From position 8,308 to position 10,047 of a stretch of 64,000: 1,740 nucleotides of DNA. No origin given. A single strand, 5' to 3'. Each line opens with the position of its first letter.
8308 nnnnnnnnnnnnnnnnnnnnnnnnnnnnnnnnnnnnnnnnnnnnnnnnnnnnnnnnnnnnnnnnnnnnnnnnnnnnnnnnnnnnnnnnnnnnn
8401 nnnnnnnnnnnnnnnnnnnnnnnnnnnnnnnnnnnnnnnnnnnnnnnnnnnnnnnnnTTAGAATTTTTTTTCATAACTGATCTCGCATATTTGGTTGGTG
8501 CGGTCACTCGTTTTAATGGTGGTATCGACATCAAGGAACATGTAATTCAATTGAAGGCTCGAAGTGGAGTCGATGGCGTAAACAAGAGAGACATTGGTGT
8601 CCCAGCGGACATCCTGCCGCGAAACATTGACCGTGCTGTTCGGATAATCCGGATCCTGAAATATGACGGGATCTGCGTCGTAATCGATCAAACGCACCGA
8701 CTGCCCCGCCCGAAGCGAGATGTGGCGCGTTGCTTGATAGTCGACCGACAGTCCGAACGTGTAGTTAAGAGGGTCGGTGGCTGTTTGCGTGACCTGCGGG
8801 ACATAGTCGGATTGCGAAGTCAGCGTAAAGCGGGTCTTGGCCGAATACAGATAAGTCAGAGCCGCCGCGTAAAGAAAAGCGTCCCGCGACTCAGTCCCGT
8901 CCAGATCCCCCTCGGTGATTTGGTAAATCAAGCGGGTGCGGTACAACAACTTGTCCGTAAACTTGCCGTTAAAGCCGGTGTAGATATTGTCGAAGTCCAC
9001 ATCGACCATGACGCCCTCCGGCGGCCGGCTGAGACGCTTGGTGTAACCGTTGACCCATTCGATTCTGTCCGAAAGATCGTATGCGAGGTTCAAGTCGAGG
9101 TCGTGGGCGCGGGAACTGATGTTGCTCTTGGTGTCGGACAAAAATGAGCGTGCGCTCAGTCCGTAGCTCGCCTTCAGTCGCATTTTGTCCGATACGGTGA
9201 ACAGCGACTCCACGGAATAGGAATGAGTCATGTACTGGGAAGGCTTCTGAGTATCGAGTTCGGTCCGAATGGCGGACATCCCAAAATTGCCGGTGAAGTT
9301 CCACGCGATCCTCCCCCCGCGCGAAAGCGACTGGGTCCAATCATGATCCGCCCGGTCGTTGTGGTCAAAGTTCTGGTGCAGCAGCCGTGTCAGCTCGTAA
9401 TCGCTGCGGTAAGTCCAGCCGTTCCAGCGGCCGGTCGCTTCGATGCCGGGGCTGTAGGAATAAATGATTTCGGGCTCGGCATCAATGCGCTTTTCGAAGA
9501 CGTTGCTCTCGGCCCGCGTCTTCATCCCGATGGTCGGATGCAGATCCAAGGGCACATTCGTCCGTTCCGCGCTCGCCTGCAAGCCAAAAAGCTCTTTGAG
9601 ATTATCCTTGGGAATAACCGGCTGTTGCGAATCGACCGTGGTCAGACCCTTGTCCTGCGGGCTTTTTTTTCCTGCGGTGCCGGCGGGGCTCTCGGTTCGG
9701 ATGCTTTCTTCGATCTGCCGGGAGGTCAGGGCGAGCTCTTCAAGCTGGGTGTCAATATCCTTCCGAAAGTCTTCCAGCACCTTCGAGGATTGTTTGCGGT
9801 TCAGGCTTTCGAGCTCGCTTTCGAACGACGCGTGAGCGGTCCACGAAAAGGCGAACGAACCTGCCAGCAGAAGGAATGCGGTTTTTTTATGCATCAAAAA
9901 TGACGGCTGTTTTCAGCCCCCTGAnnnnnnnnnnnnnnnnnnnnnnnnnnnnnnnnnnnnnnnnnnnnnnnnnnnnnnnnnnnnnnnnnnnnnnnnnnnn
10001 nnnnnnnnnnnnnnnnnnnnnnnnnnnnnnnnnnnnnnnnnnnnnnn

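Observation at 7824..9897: Composite short-OPX / beta-barrel outer-membrane polysaccharide translocon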

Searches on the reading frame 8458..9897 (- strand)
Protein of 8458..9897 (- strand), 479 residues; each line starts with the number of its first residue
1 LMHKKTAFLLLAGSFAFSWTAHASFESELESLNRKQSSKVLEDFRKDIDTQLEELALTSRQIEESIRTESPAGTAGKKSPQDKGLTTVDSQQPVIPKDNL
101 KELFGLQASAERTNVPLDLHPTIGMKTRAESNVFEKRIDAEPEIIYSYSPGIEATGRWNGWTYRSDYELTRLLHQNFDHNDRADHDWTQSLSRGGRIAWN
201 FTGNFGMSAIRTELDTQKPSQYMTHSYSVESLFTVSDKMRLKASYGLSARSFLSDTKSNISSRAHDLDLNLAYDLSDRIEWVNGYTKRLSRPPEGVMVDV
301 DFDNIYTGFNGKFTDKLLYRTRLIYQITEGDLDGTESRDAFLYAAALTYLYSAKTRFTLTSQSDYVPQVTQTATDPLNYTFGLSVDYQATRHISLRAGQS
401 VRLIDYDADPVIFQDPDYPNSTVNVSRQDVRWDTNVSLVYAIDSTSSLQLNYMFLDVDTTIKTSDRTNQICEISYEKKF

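Call 4: search_protein_families(library=pfam, proteins=[window:8458-9897:-], max_evalue=0.1)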
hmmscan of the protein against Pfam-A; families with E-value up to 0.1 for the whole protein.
window:8458-9897:- (479 aa): 3 families
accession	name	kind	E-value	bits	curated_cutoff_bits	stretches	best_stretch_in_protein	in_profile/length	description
PF10082.15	BBP2_2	-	0.00064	19.1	23.7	1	339-470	254-369/378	Putative beta-barrel porin 2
PF04778.17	LMP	-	0.025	15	26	1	22-67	39-86/158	LMP repeated region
PF14167.11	YfkD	-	0.054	13.1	27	1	97-157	127-184/232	YfkD-like protein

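Call 5: search_protein_families(library=ncbifam, proteins=[window:8458-9897:-], max_evalue=0.1)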
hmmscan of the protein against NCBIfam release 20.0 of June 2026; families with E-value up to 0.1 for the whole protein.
window:8458-9897:- (479 aa): 1 family
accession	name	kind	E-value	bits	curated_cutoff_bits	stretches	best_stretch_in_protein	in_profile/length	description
TIGR03014.2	EpsL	equivalog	4.2e-09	35.9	275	2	345-452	260-358/385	XrtB/PEP-CTERM-associated polysaccharide biosynthesis outer membrane protein EpsL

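Call 6: find_homologous_proteins(query=window:8458-9894:-, max_evalue=0.001)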
Query window:8458-9894:- (478 aa): 1 proteins with E <= 0.001 among 8000 candidates.
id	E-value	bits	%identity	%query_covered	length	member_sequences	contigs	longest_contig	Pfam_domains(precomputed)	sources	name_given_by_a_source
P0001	0.0e+0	1074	100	100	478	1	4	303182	-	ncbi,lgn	-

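Call 9: find_encoding_contigs(protein=P0001, flank=10000, max_places=4)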
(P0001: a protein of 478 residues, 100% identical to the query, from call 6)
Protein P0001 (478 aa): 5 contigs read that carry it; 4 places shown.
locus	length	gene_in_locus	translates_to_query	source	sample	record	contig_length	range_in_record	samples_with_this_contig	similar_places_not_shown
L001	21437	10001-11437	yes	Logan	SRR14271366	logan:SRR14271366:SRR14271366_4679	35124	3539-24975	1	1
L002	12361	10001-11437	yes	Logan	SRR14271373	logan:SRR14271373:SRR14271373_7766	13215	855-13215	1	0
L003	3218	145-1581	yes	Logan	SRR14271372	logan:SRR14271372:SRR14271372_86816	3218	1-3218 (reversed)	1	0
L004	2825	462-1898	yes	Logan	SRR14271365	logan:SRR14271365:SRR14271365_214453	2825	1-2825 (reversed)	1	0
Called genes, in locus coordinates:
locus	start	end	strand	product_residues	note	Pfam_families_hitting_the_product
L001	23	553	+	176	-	PF00132:Hexapep, PF14602:Hexapep_2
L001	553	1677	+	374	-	PF03629:SASA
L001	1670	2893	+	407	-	PF20706:GT4-conflict, PF00534:Glycos_transf_1, PF13692:Glyco_trans_1_4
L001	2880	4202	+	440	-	-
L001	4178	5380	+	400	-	PF13439:Glyco_transf_4, PF13579:Glyco_trans_4_4, PF00534:Glycos_transf_1, PF13692:Glyco_trans_1_4, PF13524:Glyco_trans_1_2 (weak)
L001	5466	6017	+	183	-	PF14602:Hexapep_2 (faint), PF00132:Hexapep (faint)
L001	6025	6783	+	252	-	PF00535:Glycos_transf_2, PF13641:Glyco_tranf_2_3 (weak)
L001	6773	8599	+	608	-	PF00664:ABC_membrane, PF00005:ABC_tran, PF02463:SMC_N (faint)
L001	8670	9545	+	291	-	-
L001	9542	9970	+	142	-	-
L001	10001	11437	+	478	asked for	-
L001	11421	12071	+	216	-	PF02563:Poly_export, PF10531:SLBB (weak), PF22461:SLBB_2 (weak)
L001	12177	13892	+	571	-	-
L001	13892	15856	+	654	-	PF04932:Wzy_C, PF07719:TPR_2 (faint)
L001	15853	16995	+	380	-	PF00953:Glycos_transf_4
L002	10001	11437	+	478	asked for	-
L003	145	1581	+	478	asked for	-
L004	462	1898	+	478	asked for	-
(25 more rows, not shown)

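Call 27: search_protein_representatives(protein=window:8458-9894:-)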
Query: 478 residues. Proteins with E-value up to 0.001 (for the whole library): 19; up to 1e-10: 11; up to 1e-30: 8. The best 19 are listed.
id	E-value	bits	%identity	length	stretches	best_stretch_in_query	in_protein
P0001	0.0e+00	1074.0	100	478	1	1-478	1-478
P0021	1.4e-90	320.8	38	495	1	17-478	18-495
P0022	1.1e-49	186.0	30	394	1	91-477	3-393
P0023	3.6e-42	161.2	31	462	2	128-478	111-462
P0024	2.2e-40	155.3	31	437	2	124-478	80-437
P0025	3.4e-40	154.7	31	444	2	119-475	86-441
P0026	1.5e-34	136.1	30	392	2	127-414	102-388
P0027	5.0e-32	127.8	27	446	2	124-473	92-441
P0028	2.0e-30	122.5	27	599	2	115-472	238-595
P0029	1.4e-19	86.7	26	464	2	129-476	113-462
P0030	2.7e-19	85.8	26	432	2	119-478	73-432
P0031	1.7e-09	53.5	25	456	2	122-447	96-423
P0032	3.0e-09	52.7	33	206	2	118-227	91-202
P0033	1.1e-06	44.3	26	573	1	116-475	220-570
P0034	3.1e-04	36.2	25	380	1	127-440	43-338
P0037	6.0e-04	35.2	22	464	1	101-452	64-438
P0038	9.4e-04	34.6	23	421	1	115-470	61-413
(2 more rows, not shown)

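Call 29: search_protein_families(library=pfam, alignment_id=A1, max_evalue=0.01)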
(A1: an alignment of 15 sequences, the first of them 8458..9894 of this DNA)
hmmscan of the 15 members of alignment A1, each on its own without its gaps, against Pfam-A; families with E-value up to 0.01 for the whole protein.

A. member 1, window:8458-9894:- (478 aa): 1 family
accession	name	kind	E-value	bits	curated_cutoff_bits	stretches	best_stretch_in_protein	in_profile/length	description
PF10082.15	BBP2_2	-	0.00063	19.1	23.7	1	338-469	254-369/378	Putative beta-barrel porin 2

B. families by the number of members that match (of 15 scanned): 10 families
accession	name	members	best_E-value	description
PF10082.15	BBP2_2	7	2.8e-27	Putative beta-barrel porin 2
PF13505.12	OMP_b-brl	7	1.3e-06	Outer membrane protein beta-barrel domain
PF10677.15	DUF2490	6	3.3e-05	Protein of unknown function (DUF2490)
PF13609.12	Porin_4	4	0.00011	Gram-negative porin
PF07642.17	BBP2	4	0.00014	Putative beta-barrel porin-2, OmpL-like. bbp2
PF01389.23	OmpA_membrane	1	1.2e-05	OmpA-like transmembrane domain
PF11854.14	MtrB_PioB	1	0.0032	Putative outer membrane beta-barrel porin, MtrB/PioB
PF03797.25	Autotransporter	1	0.0052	Autotransporter beta-domain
PF13557.12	Phenol_MetA_deg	1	0.0077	Putative MetA-pathway of phenol degradation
PF04575.19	SlipAM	1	0.0079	Surface lipoprotein assembly modifier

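Call 30: find_homologous_proteins(query=A1, max_evalue=0.001)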
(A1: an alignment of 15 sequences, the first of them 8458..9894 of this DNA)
Query A1 (15 sequences) (478 aa, profile of the alignment): 3 proteins with E <= 0.001 among 8000 candidates.
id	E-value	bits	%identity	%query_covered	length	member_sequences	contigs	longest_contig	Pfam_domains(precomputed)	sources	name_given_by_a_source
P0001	7.3e-158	544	100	100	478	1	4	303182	-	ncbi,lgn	-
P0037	8.9e-120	419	21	83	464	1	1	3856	-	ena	-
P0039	5.9e-8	50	45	4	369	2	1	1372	PF10082.16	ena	-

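Call 33: find_encoding_contigs(protein=P0021, flank=8000, max_places=2)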
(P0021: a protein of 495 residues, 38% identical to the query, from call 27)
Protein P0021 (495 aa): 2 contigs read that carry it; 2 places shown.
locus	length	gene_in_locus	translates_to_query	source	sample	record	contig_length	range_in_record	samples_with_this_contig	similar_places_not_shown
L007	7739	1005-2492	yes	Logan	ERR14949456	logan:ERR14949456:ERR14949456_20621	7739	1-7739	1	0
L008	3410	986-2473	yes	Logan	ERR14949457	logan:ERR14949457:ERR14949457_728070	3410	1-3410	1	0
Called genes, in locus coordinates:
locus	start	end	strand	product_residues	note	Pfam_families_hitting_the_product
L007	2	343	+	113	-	?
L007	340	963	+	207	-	-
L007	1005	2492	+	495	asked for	PF13505:OMP_b-brl (faint)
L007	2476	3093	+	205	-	PF02563:Poly_export, PF10531:SLBB, PF22461:SLBB_2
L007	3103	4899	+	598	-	PF13614:AAA_31 (faint)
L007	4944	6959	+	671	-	PF04932:Wzy_C, PF13432:TPR_16 (weak)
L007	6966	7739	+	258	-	?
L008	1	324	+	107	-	?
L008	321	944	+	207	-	-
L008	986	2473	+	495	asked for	PF13505:OMP_b-brl (faint)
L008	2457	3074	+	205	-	PF02563:Poly_export, PF10531:SLBB, PF22461:SLBB_2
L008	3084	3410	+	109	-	?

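Call 34: find_encoding_contigs(protein=P0023, flank=8000, max_places=1)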
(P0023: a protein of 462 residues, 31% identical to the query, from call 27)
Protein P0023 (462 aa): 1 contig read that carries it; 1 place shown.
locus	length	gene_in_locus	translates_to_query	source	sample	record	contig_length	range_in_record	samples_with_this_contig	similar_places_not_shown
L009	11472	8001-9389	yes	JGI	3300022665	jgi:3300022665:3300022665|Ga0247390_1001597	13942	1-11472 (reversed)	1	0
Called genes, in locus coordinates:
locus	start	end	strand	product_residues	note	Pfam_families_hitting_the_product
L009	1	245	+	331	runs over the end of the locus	PF01066:CDP-OH_P_transf, PF04608:PgpA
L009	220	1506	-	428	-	PF00994:MoCF_biosynth, PF18146:CinA_KH (weak), PF02464:CinA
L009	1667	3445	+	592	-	PF02543:Carbam_trans_N, PF16861:Carbam_trans_C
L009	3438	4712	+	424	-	PF13439:Glyco_transf_4 (weak), PF13579:Glyco_trans_4_4, PF00534:Glycos_transf_1, PF13692:Glyco_trans_1_4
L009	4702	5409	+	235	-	PF02397:Bac_transf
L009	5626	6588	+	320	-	PF00953:Glycos_transf_4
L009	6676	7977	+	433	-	-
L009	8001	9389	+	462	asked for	-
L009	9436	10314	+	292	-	PF02563:Poly_export, PF10531:SLBB, PF22461:SLBB_2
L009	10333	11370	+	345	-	-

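Call 35: find_encoding_contigs(protein=P0028, flank=8000, max_places=1)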
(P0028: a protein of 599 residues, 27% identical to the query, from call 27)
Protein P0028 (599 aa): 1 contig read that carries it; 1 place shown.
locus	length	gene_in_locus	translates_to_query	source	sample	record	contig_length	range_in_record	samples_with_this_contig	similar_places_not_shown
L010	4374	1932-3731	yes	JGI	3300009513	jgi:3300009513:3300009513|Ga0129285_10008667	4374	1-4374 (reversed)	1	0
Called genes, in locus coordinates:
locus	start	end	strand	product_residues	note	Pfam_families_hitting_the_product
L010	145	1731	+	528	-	PF00664:ABC_membrane, PF00005:ABC_tran, PF02463:SMC_N (weak)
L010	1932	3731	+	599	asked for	-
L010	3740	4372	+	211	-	?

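Call 36: find_encoding_contigs(protein=P0029, flank=8000, max_places=1)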
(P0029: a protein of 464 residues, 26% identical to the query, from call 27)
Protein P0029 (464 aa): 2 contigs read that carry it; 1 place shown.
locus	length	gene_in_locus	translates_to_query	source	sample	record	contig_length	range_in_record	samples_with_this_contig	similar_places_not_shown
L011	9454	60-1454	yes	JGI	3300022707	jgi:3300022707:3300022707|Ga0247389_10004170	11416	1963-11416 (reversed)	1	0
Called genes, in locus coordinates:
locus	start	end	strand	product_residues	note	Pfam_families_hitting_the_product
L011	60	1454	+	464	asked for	-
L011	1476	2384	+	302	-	PF02563:Poly_export, PF10531:SLBB, PF22461:SLBB_2, PF10531:SLBB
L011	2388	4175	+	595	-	PF02706:Wzz (weak), PF01656:CbiA (faint), PF13614:AAA_31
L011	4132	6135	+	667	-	PF04932:Wzy_C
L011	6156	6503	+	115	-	PF07238:PilZ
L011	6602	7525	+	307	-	PF13469:Sulfotransfer_3 (weak)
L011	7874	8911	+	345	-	PF00154:RecA_N, PF08423:Rad51, PF21096:RecA_C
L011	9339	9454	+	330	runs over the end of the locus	PF01411:tRNA-synt_2c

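Call 40: find_related_loci(query=A2, collection=genome_contigs, flank=8000)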
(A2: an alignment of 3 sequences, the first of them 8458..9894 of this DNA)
Query A2 (478 aa) in genome_contigs; peptide patterns used: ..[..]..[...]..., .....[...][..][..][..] (x = any residue, [..] = any of these).
25 stretches matched a pattern, but none encodes a relative of the query by tblastn (E <= 1e-3).

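Call 41: predict_structure(alignment_id=A1)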
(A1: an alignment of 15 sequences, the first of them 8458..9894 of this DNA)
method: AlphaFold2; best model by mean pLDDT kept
length: 478 residues; sequences in the alignment: 15
mean_pLDDT: 77.5   pTM: 0.73
mean pLDDT of the five models: 77.5, 77.1, 77.0, 77.0, 76.7
residues with pLDDT >= 90: 203; 70-90: 135; 50-70: 64; < 50: 76
segments of 3 or more residues with pLDDT < 50: 1-21, 60-62, 68-78, 80-110, 134-138
pLDDT, mean of each block of 10 residues (from residue 1): 42 37 67 82 78 59 47 43 36 34 39 80 93 51 93 90 95 90 95 87 91 79 92 90 92 69 91 91 90 62 93 92 86 68 95 94 82 85 94 95 75 60 76 95 94 84 77 95
secondary structure, 60 per line:
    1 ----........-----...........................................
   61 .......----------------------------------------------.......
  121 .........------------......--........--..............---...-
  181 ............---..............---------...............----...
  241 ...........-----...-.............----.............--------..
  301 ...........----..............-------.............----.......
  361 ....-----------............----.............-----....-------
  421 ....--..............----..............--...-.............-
elements in order: H5-12 H18-67 E114-129 E142-147 E150-157 E160-173 E181-192 E196-209 E219-233 E238-251 E261-273 E278-290 E299-311 E316-329 E337-349 E354-364 E376-387 E392-404 E410-413 E421-424 E427-440 E445-458 E465-477

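Call 46: fold_search(model_id=the predicted structure, library=pdb)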
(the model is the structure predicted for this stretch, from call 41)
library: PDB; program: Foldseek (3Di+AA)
matches with E <= 10: 858; with E <= 0.001: 416
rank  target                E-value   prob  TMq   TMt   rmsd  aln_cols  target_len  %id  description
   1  3sy9_B                1.9e-09  1.00  0.43  0.52   8.5       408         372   10  Crystal structure of Pseudomonas aeruginosa OccD2 (OpdC) (released 2012-02-08)
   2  3rbh_C                1.9e-09  1.00  0.43  0.49  10.4       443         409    9  Structure of alginate export protein AlgE from Pseudomonas aeruginosa (released 2011-07-27)
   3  3sy9_A                2.1e-09  1.00  0.42  0.51   8.4       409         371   11  Crystal structure of Pseudomonas aeruginosa OccD2 (OpdC) (released 2012-02-08)
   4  2y0k                  3.5e-09  1.00  0.44  0.55   7.3       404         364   13  Crystal Structure of Pseudomonas Aeruginosa OpdO (released 2011-12-21)
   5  2y0h                  3.7e-09  1.00  0.43  0.54   7.8       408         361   12  Crystal Structure of Pseudomonas Aeruginosa OpdL (released 2011-12-21)
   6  3rbh_D                3.7e-09  1.00  0.45  0.51  10.2       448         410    9  Structure of alginate export protein AlgE from Pseudomonas aeruginosa (released 2011-07-27)
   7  4azl_A                4.0e-09  1.00  0.45  0.51  10.4       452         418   10  In meso structure of alginate transporter, AlgE, from Pseudomoas aeruginosa, PAO1, crystal form 2. (released 2013-07-03)
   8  3sy9_C                5.2e-09  1.00  0.43  0.53   8.5       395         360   12  Crystal structure of Pseudomonas aeruginosa OccD2 (OpdC) (released 2012-02-08)
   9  3sy9_D                5.2e-09  1.00  0.41  0.51   8.7       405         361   11  Crystal structure of Pseudomonas aeruginosa OccD2 (OpdC) (released 2012-02-08)
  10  6r2q_B                7.7e-09  1.00  0.41  0.32  14.5       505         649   11  Structure of the Mtr complex (released 2020-04-22)
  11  5iyu                  8.5e-09  1.00  0.44  0.48  10.4       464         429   10  AlgE_CIM (released 2017-04-05)
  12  4xnl                  9.9e-09  1.00  0.44  0.49  10.2       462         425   10  X-ray structure of AlgE2 (released 2015-06-03)
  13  4azl_B                1.3e-08  1.00  0.44  0.49  10.6       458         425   11  In meso structure of alginate transporter, AlgE, from Pseudomoas aeruginosa, PAO1, crystal form 2. (released 2013-07-03)
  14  8q2o                  1.4e-08  1.00  0.47  0.49  10.0       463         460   10  Structure of alginate transporter AlgE from P. aeruginosa PAO1 by using Se-MAG for the the lipid cubic phase crystalliza (released 2024-05-15)
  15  3t24_C                1.4e-08  1.00  0.44  0.55   8.5       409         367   11  Crystal structure of Pseudomonas aeruginosa OpdQ (released 2012-02-08)
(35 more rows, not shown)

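Call 53: search_protein_families(library=ncbifam, proteins=[P0021, P0023, P0025, P0029, P0037], max_evalue=0.01)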
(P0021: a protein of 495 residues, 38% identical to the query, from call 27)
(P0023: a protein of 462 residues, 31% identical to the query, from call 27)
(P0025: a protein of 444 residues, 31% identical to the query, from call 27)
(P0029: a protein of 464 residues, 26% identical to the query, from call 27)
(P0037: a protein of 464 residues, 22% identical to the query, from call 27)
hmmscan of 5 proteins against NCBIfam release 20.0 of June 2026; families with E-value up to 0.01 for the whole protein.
P0021 (495 aa): 1 family
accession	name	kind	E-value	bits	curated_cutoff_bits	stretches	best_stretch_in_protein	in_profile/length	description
TIGR03014.2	EpsL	equivalog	6e-05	22.2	275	0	335-464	233-354/385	XrtB/PEP-CTERM-associated polysaccharide biosynthesis outer membrane protein EpsL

P0023 (462 aa): 1 family
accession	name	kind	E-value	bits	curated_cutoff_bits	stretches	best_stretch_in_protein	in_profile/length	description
TIGR03014.2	EpsL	equivalog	0.00013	21.1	275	1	175-381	99-312/385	XrtB/PEP-CTERM-associated polysaccharide biosynthesis outer membrane protein EpsL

P0025 (444 aa): 1 family
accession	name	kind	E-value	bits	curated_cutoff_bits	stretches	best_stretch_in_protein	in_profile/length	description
TIGR03014.2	EpsL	equivalog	1.8e-05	24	275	1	271-430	218-371/385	XrtB/PEP-CTERM-associated polysaccharide biosynthesis outer membrane protein EpsL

P0029 (464 aa): 0 families

P0037 (464 aa): 0 families

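Call 54: search_protein_families(library=pfam, proteins=[P0021, P0023, P0025, P0029, P0037, P0038, P0033], max_evalue=0.01)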
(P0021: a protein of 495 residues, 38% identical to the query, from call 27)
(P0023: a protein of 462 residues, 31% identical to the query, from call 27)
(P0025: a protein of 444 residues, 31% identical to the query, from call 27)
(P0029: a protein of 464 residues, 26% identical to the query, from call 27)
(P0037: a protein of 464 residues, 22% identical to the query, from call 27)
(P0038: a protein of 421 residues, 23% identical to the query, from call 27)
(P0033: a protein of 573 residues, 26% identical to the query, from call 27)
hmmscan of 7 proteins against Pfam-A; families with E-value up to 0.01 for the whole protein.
P0021 (495 aa): 3 families
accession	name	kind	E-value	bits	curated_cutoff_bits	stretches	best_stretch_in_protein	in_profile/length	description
PF13505.12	OMP_b-brl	-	4e-06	27.5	28.7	0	240-283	131-169/175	Outer membrane protein beta-barrel domain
PF10677.15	DUF2490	-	0.00015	22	29.8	0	199-301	3-91/186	Protein of unknown function (DUF2490)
PF03797.25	Autotransporter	-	0.0052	17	26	1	235-303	22-91/255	Autotransporter beta-domain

P0023 (462 aa): 1 family
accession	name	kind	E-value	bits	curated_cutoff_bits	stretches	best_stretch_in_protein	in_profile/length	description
PF13505.12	OMP_b-brl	-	0.00017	22.2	28.7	0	247-372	43-174/175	Outer membrane protein beta-barrel domain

P0025 (444 aa): 4 families
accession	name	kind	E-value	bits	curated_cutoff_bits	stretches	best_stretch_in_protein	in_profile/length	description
PF10082.15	BBP2_2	-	8.7e-05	22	23.7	1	272-438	219-372/378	Putative beta-barrel porin 2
PF10677.15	DUF2490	-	0.00045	20.4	29.8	0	241-327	12-93/186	Protein of unknown function (DUF2490)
PF07642.17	BBP2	-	0.0008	19.2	26.2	1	198-385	141-326/339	Putative beta-barrel porin-2, OmpL-like. bbp2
PF13505.12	OMP_b-brl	-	0.001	19.7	28.7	0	289-429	24-165/175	Outer membrane protein beta-barrel domain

P0029 (464 aa): 0 families

P0037 (464 aa): 0 families

P0038 (421 aa): 6 families
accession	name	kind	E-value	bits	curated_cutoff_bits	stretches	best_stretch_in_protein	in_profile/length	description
PF10082.15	BBP2_2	-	2.8e-27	96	23.7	1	57-418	8-375/378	Putative beta-barrel porin 2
PF13505.12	OMP_b-brl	-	1.3e-06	29.1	28.7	2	269-421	23-175/175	Outer membrane protein beta-barrel domain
PF01389.23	OmpA_membrane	-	1.2e-05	25.6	21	1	352-420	99-173/180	OmpA-like transmembrane domain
PF07642.17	BBP2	-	0.0021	17.8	26.2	0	170-421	133-337/339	Putative beta-barrel porin-2, OmpL-like. bbp2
PF10677.15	DUF2490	-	0.0037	17.4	29.8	0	360-412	32-73/186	Protein of unknown function (DUF2490)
PF04575.19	SlipAM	-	0.0079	16.2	22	0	328-421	189-288/288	Surface lipoprotein assembly modifier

P0033 (573 aa): 2 families
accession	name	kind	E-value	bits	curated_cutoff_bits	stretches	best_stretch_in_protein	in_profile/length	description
PF10082.15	BBP2_2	-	5.6e-12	45.7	23.7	1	333-468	217-354/378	Putative beta-barrel porin 2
PF10677.15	DUF2490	-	0.0025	18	29.8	0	342-487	11-116/186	Protein of unknown function (DUF2490)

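Call 69: find_encoding_contigs(protein=P0025, flank=6000, max_places=1)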
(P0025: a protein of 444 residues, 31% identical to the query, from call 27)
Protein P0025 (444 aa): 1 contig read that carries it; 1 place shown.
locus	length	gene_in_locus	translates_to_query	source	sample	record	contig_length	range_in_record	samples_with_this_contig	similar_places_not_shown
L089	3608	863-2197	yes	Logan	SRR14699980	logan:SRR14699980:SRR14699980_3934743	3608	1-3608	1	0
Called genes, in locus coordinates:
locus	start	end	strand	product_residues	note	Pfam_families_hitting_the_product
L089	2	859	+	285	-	?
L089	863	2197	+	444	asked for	PF10082:BBP2_2 (faint)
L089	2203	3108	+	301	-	PF02563:Poly_export, PF10531:SLBB, PF22461:SLBB_2, PF10531:SLBB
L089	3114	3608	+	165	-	?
